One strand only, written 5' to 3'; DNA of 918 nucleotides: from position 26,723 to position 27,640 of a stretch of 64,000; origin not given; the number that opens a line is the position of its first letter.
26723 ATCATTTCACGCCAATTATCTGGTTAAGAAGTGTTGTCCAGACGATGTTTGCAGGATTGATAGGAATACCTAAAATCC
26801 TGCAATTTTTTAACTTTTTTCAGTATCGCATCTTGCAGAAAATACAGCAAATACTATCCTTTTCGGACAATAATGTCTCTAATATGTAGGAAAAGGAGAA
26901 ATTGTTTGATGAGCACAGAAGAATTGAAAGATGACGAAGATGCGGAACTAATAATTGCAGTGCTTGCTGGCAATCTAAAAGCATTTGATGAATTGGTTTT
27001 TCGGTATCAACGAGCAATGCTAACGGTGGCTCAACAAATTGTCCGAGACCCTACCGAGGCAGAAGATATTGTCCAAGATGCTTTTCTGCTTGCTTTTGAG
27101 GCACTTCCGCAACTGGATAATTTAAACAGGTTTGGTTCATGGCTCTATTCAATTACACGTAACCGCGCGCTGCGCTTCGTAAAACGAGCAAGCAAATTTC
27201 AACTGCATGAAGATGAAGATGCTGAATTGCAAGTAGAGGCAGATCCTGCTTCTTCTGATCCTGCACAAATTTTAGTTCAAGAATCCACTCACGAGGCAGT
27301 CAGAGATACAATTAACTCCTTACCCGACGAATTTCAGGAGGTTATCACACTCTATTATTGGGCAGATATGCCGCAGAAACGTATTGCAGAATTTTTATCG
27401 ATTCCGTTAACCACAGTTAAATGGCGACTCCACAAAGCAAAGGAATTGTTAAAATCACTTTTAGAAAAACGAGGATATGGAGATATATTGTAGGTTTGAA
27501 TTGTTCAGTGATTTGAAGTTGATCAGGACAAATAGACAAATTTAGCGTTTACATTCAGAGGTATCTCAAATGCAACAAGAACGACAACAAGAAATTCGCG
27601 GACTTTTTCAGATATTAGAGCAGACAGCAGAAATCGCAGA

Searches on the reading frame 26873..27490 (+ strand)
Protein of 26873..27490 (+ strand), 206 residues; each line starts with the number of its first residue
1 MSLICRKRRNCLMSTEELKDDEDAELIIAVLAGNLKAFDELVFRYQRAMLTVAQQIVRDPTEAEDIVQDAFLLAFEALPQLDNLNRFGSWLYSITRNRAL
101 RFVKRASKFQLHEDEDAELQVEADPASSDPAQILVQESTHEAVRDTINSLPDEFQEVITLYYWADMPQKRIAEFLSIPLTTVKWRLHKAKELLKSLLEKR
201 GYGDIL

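Call 35: search_protein_families(library=pfam, max_evalue=0.0001, proteins=[window:26873-27490:+])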
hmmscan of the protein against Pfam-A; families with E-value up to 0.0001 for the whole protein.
window:26873-27490:+ (206 aa): 3 families
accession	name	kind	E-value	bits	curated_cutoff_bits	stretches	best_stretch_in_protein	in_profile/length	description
PF04542.20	Sigma70_r2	-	6.1e-16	58.4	24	1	42-108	2-70/71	Sigma-70 region 2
PF08281.18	Sigma70_r4_2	-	2.5e-11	43.5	25.7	1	141-193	2-54/54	Sigma-70, region 4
PF04545.22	Sigma70_r4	-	1.6e-09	37.5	24.1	1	147-193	2-48/50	Sigma-70, region 4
